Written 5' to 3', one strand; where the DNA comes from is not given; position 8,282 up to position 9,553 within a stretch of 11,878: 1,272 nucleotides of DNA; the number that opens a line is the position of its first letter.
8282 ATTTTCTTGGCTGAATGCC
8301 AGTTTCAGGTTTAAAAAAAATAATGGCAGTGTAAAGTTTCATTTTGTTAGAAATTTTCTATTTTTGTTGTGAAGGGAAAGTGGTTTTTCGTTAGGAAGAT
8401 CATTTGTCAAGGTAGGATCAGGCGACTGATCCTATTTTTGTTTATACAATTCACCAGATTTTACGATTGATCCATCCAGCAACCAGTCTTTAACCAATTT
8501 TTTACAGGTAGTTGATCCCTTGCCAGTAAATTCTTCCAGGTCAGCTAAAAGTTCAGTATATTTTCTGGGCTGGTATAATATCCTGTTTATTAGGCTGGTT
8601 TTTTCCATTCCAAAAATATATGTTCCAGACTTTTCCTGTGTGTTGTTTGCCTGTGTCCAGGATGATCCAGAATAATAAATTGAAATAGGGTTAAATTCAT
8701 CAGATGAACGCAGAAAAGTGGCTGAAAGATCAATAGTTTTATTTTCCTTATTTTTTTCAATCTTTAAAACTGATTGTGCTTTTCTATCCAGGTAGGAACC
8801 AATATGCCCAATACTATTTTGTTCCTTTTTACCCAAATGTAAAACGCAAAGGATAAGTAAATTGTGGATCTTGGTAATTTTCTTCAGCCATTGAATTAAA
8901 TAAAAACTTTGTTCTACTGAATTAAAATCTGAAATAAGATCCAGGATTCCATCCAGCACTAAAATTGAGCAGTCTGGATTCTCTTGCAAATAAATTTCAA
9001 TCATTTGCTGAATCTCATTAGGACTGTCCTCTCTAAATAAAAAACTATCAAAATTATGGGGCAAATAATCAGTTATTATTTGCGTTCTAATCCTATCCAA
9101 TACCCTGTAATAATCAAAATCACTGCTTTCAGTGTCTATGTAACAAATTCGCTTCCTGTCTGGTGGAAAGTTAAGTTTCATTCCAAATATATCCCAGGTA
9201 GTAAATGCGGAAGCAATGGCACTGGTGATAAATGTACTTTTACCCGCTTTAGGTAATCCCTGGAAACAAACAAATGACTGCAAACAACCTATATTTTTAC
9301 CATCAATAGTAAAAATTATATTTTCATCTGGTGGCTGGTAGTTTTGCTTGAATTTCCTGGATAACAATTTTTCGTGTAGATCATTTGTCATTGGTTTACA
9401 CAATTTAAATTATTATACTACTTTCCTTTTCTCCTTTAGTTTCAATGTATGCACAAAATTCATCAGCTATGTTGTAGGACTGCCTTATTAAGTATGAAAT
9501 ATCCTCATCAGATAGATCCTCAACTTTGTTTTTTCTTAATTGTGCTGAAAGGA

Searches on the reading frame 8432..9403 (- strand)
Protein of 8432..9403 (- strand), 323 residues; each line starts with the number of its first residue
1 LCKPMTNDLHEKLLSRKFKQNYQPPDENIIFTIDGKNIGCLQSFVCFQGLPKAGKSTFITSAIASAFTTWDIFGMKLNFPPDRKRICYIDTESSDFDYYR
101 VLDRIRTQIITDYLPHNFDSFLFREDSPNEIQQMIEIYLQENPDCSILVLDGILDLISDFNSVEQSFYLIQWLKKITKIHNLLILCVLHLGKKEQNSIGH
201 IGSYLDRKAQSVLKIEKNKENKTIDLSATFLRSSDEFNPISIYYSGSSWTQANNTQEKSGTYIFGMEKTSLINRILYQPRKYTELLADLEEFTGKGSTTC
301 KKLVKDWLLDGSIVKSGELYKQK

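Call 7: search_protein_families(library=pfam, proteins=[window:8432-9403:-], max_evalue=0.01)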
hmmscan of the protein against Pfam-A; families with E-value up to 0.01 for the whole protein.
window:8432-9403:- (323 aa): 1 family
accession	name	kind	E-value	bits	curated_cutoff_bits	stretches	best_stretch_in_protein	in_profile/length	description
PF13481.12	AAA_25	-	3.6e-07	30.4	27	1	42-194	33-194/195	AAA domain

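Call 8: search_protein_families(library=phrogs, proteins=[window:8432-9403:-], max_evalue=0.01)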
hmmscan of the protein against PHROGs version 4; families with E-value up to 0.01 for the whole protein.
window:8432-9403:- (323 aa): 3 families
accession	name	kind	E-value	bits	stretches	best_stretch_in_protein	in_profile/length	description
phrog_239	-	DNA, RNA and nucleotide metabolism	9.4e-07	29.1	1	49-195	365-522/801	DNA primase/helicase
phrog_1284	-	unknown function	0.0013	19.1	1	82-183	71-168/306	-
phrog_243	-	DNA, RNA and nucleotide metabolism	0.0035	17.3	0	38-220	30-227/273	DnaB-like replicative helicase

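Call 9: search_dna_similar(query=window:8432-9403:-, collection=phages, mode=protein, max_evalue=0.001)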
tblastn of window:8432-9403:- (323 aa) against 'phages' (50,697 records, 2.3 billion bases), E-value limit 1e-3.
Records with a match: 17; places in all: 17; records where one place covers at least 80% of the query: 0.
Best place of each record, by identity: <60% 17.
By first word of the organism name: Bacteriophage 8; Flavobacterium 7; Olleya 2.
By host as written in the record: - 8; Flavobacterium sp. BAL314 5; Olleya sp. HaHaR_3_96 2; Flavobacterium sp. 2.
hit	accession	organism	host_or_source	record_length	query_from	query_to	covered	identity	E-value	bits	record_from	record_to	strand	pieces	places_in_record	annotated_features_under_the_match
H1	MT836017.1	Bacteriophage sp.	human fecal samples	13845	12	241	71%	34.3%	8e-31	128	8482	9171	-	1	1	record has no annotation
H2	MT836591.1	Bacteriophage sp.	human fecal samples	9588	20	241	69%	35.1%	1e-30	127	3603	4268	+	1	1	record has no annotation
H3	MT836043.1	Bacteriophage sp.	human fecal samples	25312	8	218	65%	33.8%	2e-26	115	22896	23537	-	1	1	record has no annotation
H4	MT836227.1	Bacteriophage sp.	human fecal samples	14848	22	241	68%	32.3%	6e-27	116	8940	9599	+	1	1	record has no annotation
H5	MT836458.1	Bacteriophage sp.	human fecal samples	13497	24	241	67%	32.6%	1e-26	116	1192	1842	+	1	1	record has no annotation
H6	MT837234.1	Bacteriophage sp.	human fecal samples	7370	23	243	68%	29.2%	9e-18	90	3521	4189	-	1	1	record has no annotation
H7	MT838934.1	Bacteriophage sp.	human fecal samples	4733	30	241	66%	29.8%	2e-24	109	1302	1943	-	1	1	record has no annotation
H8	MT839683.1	Bacteriophage sp.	human fecal samples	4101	30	241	66%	29.8%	9e-24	107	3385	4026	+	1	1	record has no annotation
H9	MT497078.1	Flavobacterium phage vB_FspP_elemoE_10-3D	Flavobacterium sp. BAL314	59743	39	215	55%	30.1%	2e-12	74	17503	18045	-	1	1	DNA primase/helicase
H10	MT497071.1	Flavobacterium phage vB_FspP_elemoF_6-3D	Flavobacterium sp. BAL314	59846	39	215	55%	30.1%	2e-12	74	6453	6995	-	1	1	DNA primase/helicase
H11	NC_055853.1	Flavobacterium phage vB_FspP_elemoF_6-3D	Flavobacterium sp. BAL314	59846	39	215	55%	30.1%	2e-12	74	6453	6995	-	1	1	DNA primase/helicase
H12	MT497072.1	Flavobacterium phage vB_FspP_elemoE_6-9C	Flavobacterium sp. BAL314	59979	39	215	55%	30.1%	2e-12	74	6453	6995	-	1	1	DNA primase/helicase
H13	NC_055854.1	Flavobacterium phage vB_FspP_elemoE_6-9C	Flavobacterium sp. BAL314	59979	39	215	55%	30.1%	2e-12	74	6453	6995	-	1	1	DNA primase/helicase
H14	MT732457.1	Olleya phage Harreka_1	Olleya sp. HaHaR_3_96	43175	86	242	49%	25.0%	3e-6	55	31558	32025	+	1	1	hypothetical protein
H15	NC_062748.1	Olleya phage Harreka_1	Olleya sp. HaHaR_3_96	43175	86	242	49%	25.0%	3e-6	55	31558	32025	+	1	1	hypothetical protein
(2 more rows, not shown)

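Call 12: find_related_loci(query=window:8432-9403:-, collection=viral_contigs, flank=10000)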
Query window:8432-9403:- (323 aa) in viral_contigs; peptide patterns used: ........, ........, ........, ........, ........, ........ (x = any residue, [..] = any of these).
99 stretches matched a pattern; 88 encode a relative of the query (tblastn E <= 1e-3); the best 80 are kept; 80 distinct loci.
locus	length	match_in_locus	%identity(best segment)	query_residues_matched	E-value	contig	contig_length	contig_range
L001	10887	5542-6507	96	2-323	0e+0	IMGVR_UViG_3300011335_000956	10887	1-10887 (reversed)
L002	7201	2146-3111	96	2-323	0e+0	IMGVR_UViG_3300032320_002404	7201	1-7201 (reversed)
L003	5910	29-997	95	1-323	0e+0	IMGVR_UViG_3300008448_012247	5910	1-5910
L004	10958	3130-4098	94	1-323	0e+0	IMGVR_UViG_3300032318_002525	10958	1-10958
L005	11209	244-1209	94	2-323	0e+0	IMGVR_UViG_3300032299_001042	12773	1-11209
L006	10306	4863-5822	95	4-323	0e+0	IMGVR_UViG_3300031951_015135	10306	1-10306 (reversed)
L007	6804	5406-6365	95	4-323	0e+0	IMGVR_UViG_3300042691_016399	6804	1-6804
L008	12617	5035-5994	95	4-323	0e+0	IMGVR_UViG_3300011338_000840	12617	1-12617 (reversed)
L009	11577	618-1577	95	4-323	0e+0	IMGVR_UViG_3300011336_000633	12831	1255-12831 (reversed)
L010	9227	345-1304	94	4-323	0e+0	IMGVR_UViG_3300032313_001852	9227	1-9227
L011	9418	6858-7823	94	2-323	0e+0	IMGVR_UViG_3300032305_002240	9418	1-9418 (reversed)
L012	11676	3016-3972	95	5-323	0e+0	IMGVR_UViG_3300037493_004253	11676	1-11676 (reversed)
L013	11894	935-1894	94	4-323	0e+0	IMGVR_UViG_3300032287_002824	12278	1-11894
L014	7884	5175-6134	94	4-323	0e+0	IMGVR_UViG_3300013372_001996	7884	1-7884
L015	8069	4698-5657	94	4-323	0e+0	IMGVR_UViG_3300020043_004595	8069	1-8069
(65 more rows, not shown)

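Call 19: search_solved_structures(query=window:8432-9403:-, max_evalue=0.1)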
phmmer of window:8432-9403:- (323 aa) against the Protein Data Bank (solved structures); distinct sequences matched with E-value up to 0.1: 0.

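Call 33: find_related_loci(query=A2, collection=genome_contigs, flank=10000)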
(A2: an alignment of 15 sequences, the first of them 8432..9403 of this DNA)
Query A2 (323 aa) in genome_contigs; peptide patterns used: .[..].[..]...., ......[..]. (x = any residue, [..] = any of these).
55 stretches matched a pattern; 1 encode a relative of the query (tblastn E <= 1e-3); 1 distinct loci.
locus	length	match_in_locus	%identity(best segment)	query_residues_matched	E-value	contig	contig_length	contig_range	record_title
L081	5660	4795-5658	64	5-291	5e-126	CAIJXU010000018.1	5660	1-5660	MAG: uncultured Bacteroidetes bacterium isolate Loclat_bin-08488 genome assembly, contig: bin-08488:18/94, whole genome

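Call 35: find_homologous_proteins(query=window:8432-9403:-, max_evalue=0.00001)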
Query window:8432-9403:- (323 aa): 189 proteins with E <= 0.00001 among 1291 candidates; the best 120 are listed.
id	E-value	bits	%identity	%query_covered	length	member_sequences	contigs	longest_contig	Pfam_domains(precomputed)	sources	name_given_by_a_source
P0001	2.4e-193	659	89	99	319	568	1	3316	PF13481.13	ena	-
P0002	1.4e-189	647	88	99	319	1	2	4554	PF13481.13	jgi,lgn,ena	jgi:hypothetical protein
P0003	3.4e-187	639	87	99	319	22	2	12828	PF13481.13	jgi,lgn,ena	-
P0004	1.4e-183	627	85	99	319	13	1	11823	PF13481.13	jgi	-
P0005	8.7e-168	575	88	88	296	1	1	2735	PF13481.13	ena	-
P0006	7.8e-167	572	77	99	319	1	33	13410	PF13481.13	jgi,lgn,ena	-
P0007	5.6e-166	569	78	98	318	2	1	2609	PF13481.13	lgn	-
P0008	6.2e-166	569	77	99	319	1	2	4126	PF13481.13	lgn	-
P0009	6.1e-165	566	77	99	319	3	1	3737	PF13481.13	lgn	-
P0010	1.2e-164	565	77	99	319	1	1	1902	PF13481.13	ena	-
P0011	5.1e-164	563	76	99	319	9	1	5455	PF13481.13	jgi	-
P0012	7.7e-164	562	76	99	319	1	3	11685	PF13481.13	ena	-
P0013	6.2e-163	559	75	99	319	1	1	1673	PF13481.13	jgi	jgi:hypothetical protein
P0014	1.0e-162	559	76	99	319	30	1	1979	PF13481.13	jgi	-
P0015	2.5e-161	554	75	99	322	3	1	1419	PF13481.13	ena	-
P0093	8.8e-103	362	53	98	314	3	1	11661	PF13481.13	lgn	-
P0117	7.5e-96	339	49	98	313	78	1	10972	PF13481.13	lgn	-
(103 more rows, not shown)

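Call 38: find_encoding_contigs(protein=P0117, flank=10000, max_places=2)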
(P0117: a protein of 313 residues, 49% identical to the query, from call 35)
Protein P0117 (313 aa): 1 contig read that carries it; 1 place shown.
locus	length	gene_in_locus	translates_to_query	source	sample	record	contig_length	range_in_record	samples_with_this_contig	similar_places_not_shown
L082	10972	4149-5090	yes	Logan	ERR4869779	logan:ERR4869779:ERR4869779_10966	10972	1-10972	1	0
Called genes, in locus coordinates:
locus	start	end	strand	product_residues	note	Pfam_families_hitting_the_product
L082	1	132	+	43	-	?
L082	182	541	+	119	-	-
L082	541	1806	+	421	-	-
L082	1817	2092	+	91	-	-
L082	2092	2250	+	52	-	-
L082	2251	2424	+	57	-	-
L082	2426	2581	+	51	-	-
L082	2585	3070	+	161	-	PF01832:Glucosaminidase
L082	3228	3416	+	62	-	-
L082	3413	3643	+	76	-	-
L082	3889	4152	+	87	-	-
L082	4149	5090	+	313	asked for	PF13481:AAA_25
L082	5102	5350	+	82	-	-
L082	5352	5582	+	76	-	-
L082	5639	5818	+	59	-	-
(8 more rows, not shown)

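Call 39: find_encoding_contigs(protein=P0093, flank=10000, max_places=2)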
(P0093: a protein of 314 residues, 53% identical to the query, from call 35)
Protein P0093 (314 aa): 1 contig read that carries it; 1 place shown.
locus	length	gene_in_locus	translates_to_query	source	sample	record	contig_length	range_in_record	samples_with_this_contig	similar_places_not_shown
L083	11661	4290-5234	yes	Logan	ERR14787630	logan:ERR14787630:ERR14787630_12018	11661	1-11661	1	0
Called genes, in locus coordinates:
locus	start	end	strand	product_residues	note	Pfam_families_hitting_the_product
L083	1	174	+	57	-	?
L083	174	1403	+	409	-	-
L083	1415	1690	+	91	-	-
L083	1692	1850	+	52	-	-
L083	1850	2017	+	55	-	-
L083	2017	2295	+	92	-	-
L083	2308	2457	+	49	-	-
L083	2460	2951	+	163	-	PF01832:Glucosaminidase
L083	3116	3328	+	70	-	-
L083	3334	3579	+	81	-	-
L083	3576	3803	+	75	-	-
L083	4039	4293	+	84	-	-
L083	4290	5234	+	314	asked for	PF13481:AAA_25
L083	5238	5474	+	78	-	-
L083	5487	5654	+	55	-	-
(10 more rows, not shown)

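Call 44: predict_structure(alignment_id=A3)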
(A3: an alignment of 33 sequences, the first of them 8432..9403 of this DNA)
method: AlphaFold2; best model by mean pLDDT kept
length: 323 residues; sequences in the alignment: 33
mean_pLDDT: 88.5   pTM: 0.72
mean pLDDT of the five models: 88.5, 88.5, 87.8, 87.7, 87.5
residues with pLDDT >= 90: 196; 70-90: 105; 50-70: 13; < 50: 9
segments of 3 or more residues with pLDDT < 50: 1-3, 255-260
pLDDT, mean of each block of 10 residues (from residue 1): 63 88 85 93 93 86 96 95 95 93 94 95 94 98 97 91 92 96 93 65 87 90 89 82 87 56 79 92 94 89 91 93 89
secondary structure, 60 per line:
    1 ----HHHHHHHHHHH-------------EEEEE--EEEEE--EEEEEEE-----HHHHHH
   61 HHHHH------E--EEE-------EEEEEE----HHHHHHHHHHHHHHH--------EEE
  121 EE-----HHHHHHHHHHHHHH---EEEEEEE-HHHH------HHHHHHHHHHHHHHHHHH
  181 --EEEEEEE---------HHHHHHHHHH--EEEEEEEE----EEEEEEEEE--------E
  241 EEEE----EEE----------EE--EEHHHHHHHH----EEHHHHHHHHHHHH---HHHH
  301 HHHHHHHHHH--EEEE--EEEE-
elements in order: H5-15 E29-33 E36-40 E43-49 H55-65 E75-77 E85-90 H95-109 E118-122 H128-141 E145-151 H153-156 H163-180 E183-189 H199-208 E211-218 E223-231 E240-244 E249-251 H268-275 H282-293 H297-310 E313-316 E319-322

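Call 47: fold_search(model_id=the predicted structure, library=pdb)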
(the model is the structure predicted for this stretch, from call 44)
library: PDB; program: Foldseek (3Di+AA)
matches with E <= 10: 1793; with E <= 0.001: 691
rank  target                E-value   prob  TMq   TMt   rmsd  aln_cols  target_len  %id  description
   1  8rxc_A                5.9e-11  1.00  0.53  0.44   4.0       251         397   17  RadA helicase from Streptococcus pneumoniae coordinating dsDNA (released 2024-10-30)
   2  7dy2_I                1.6e-10  1.00  0.46  0.33  10.7       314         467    8  Crystal Structure of Cyanobacterial Circadian Clock Protein KaiC (released 2022-04-27)
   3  8rxc_C                2.4e-10  1.00  0.53  0.44   3.7       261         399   16  RadA helicase from Streptococcus pneumoniae coordinating dsDNA (released 2024-10-30)
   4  3k09_B                2.8e-10  1.00  0.47  0.32   4.3       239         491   10  Crystal structure of the phosphorylation-site mutant S431D of the KaiC circadian clock protein (released 2010-03-31)
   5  9svx_C                3.6e-10  1.00  0.49  0.49   7.0       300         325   14  XRCC3-RAD51C-RAD51D-XRCC2 (XRCC3 complex) capping a RAD51 filament on single stranded DNA (released 2025-11-26)
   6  3ew9                  4.3e-10  1.00  0.48  0.50   4.4       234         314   14  RADA recombinase from METHANOCOCCUS MARIPALUDIS in complex with AMPPNP and potassium ions (released 2009-05-05)
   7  8ouz_B                4.6e-10  1.00  0.44  0.45   9.5       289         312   13  Human RAD51B-RAD51C-RAD51D-XRCC2 (BCDX2) complex, 2.2 A resolution (released 2023-06-21)
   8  8zn7_B                4.9e-10  1.00  0.48  0.34   4.3       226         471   11  Crystal Structure of Designed Clock Protein KaiC (released 2025-04-16)
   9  5lkm_A                5.5e-10  1.00  0.53  0.45   3.8       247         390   16  RadA bound to dTDP (released 2017-06-07)
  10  8rxc_F                5.8e-10  1.00  0.49  0.41   3.5       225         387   16  RadA helicase from Streptococcus pneumoniae coordinating dsDNA (released 2024-10-30)
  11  8br2_A                7.0e-10  1.00  0.47  0.49   7.9       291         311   13  CryoEM structure of the post-synaptic RAD51 nucleoprotein filament in the presence of ATP and Ca2+ (released 2023-05-03)
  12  4ijm_D                7.4e-10  1.00  0.47  0.33   4.2       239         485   10  Crystal structure of circadian clock protein KaiC A422V mutant (released 2013-02-13)
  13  4ijm_A                7.4e-10  1.00  0.49  0.33  11.6       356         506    9  Crystal structure of circadian clock protein KaiC A422V mutant (released 2013-02-13)
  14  4tlc_F                7.9e-10  1.00  0.46  0.65   4.2       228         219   10  Crystal structure of N-terminal C1 domain of KaiC (released 2015-07-01)
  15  9q2a_B                7.9e-10  1.00  0.45  0.45   6.2       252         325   12  BCDX2-CX3-RAD51-RAD51-ssDNA supercomplex (released 2026-03-04)
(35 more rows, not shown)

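Call 48: get_annotated_region(hit=H1, flank=3000)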
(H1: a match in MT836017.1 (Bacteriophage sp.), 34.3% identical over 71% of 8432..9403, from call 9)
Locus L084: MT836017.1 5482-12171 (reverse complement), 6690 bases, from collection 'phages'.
description: UNVERIFIED: Bacteriophage sp. clone scaffold_1209 genomic sequence.
organism: Bacteriophage sp. (NCBI taxid 38018)
taxonomy: Viruses
host: -; source: human fecal samples; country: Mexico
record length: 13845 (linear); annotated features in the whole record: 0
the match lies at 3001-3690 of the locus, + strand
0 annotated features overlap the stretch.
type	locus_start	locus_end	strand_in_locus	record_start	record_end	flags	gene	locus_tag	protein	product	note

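Call 49: get_annotated_region(hit=H2, flank=3000)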
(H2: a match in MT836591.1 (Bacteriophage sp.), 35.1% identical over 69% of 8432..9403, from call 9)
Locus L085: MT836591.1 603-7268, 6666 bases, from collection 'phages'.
description: UNVERIFIED: Bacteriophage sp. clone scaffold_2568 genomic sequence.
organism: Bacteriophage sp. (NCBI taxid 38018)
taxonomy: Viruses
host: -; source: human fecal samples; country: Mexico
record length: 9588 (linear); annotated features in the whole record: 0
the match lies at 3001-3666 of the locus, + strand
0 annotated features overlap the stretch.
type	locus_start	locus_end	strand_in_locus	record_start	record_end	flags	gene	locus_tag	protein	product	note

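Call 50: get_annotated_region(hit=H4, flank=3000)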
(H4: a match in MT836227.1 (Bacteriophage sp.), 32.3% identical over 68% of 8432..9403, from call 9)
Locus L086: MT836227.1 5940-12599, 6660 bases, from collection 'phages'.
description: UNVERIFIED: Bacteriophage sp. clone scaffold_1724 genomic sequence.
organism: Bacteriophage sp. (NCBI taxid 38018)
taxonomy: Viruses
host: -; source: human fecal samples; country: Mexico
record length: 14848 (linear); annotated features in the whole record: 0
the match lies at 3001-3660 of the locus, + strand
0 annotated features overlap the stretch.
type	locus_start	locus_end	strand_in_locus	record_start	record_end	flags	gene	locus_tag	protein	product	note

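Call 57: search_solved_structures(query=A3, max_evalue=1)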
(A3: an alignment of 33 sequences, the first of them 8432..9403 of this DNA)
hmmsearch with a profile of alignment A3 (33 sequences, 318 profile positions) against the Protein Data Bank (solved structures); distinct sequences matched with E-value up to 1: 1.
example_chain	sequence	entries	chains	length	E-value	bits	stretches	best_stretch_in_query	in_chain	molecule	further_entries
4wia_A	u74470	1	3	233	0.11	14.9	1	75-183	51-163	Putative flagella-related protein H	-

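Call 58: search_protein_families(library=ncbifam, proteins=[window:8432-9403:-], max_evalue=0.1)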
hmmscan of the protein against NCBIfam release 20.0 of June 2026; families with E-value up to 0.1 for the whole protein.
window:8432-9403:- (323 aa): 2 families
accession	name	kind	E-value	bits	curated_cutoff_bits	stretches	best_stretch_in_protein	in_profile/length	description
NF038328.1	c-di-AMP_CdaS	exception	0.0006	19.4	225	1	131-196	16-80/191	sporulation-specific diadenylate cyclase CdaS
NF006604.0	PRK09148.1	equivalog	0.071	12.1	648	1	136-173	210-247/406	LL-diaminopimelate aminotransferase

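Call 71: search_dna_similar(query=window:8432-9403:-, collection=plasmids, mode=protein, max_evalue=0.001, max_rows=15)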
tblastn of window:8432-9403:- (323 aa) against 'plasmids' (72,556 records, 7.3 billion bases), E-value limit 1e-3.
Records with a match: 19; places in all: 20; records where one place covers at least 80% of the query: 0.
Best place of each record, by identity: <60% 19.
By first word of the organism name: Phocaeicola 7; Bacteroides 5; Parabacteroides 4; Prevotella 3.
By predicted mobility (MOB-suite, as given by PLSDB): non-mobilizable 19.
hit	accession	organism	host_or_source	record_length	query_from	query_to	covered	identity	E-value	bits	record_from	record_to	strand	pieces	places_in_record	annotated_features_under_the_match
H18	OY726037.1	Phocaeicola massiliensis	-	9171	12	241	71%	33.5%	9e-32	132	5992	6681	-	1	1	record has no annotation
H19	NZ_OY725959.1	Bacteroides finegoldii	-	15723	12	241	71%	33.5%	9e-32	132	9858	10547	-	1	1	AAA family ATPase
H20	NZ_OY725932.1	Bacteroides finegoldii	-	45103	9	241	72%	29.2%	6e-23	106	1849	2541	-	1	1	AAA family ATPase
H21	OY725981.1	Phocaeicola massiliensis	-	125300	9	241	72%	29.2%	6e-23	106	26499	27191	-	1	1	record has no annotation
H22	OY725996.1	Phocaeicola massiliensis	-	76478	22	241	68%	30.5%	3e-23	107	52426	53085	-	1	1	record has no annotation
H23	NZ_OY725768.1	Parabacteroides distasonis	-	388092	22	241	68%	30.5%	3e-23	107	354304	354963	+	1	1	AAA family ATPase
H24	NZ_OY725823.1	Parabacteroides distasonis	-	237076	30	241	66%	30.7%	4e-24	110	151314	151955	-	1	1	AAA family ATPase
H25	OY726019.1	Phocaeicola massiliensis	-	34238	30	241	66%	30.7%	5e-24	109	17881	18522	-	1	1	none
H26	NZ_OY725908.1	Bacteroides finegoldii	-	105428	30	241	66%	30.7%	6e-24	109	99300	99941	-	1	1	AAA family ATPase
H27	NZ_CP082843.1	Prevotella nigrescens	-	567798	38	238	62%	31.9%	5e-21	100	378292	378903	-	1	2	none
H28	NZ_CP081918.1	Bacteroides ovatus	Homo sapiens,blood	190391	21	252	72%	26.1%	3e-14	81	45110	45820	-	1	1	bifunctional DNA primase/helicase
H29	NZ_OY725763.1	Parabacteroides distasonis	-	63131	30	251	69%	27.2%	4e-20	98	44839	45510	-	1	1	AAA family ATPase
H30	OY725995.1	Phocaeicola massiliensis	-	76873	21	264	76%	24.2%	3e-14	81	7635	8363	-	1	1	record has no annotation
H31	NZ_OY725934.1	Bacteroides finegoldii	-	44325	21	249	71%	25.7%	2e-16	87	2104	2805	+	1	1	none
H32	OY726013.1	Phocaeicola massiliensis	-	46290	23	238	67%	25.6%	7e-14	80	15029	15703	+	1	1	record has no annotation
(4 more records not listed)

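Call 81: get_annotated_region(hit=H19, flank=5000)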
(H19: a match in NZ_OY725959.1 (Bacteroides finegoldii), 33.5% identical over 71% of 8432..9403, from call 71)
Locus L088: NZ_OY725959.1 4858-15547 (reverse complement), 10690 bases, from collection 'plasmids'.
description: Bacteroides finegoldii strain Bacteroides finegoldii TSDC17.2-1.1 plasmid 57, complete sequence
organism: Bacteroides finegoldii (NCBI taxid 338188)
taxonomy: Bacteria; Bacteroidota; Bacteroidia; Bacteroidales; Bacteroidaceae; Bacteroides; Bacteroides finegoldii
host: -; source: -; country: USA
typing (MOB-suite, as given by PLSDB): non-mobilizable
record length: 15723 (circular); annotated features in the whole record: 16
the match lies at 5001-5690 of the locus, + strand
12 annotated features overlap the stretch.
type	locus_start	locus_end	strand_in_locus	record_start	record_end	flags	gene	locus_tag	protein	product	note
CDS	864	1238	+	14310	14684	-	-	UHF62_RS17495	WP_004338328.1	excisionase family DNA-binding protein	-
CDS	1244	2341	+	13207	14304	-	-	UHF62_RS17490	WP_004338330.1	AAA family ATPase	-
CDS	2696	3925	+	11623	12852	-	-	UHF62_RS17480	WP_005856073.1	site-specific integrase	-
CDS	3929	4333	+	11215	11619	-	-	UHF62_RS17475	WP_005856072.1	helix-turn-helix domain-containing protein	-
CDS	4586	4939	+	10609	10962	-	-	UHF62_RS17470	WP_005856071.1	helix-turn-helix domain-containing protein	-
CDS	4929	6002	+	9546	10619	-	-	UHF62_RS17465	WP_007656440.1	AAA family ATPase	-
CDS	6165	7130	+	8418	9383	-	-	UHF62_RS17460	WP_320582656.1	toprim domain-containing protein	-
CDS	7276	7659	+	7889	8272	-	-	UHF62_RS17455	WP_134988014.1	MobC family plasmid mobilization relaxosome protein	-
CDS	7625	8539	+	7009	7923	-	-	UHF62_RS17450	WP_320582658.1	relaxase/mobilization nuclease domain-containing protein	-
CDS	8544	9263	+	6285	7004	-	-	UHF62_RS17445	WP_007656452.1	hypothetical protein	-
CDS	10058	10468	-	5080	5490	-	-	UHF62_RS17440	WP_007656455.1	hypothetical protein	-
CDS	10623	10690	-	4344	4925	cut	-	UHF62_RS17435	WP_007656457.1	Crp/Fnr family transcriptional regulator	GO:0006355 - regulation of DNA-templated transcription [Evidence IEA]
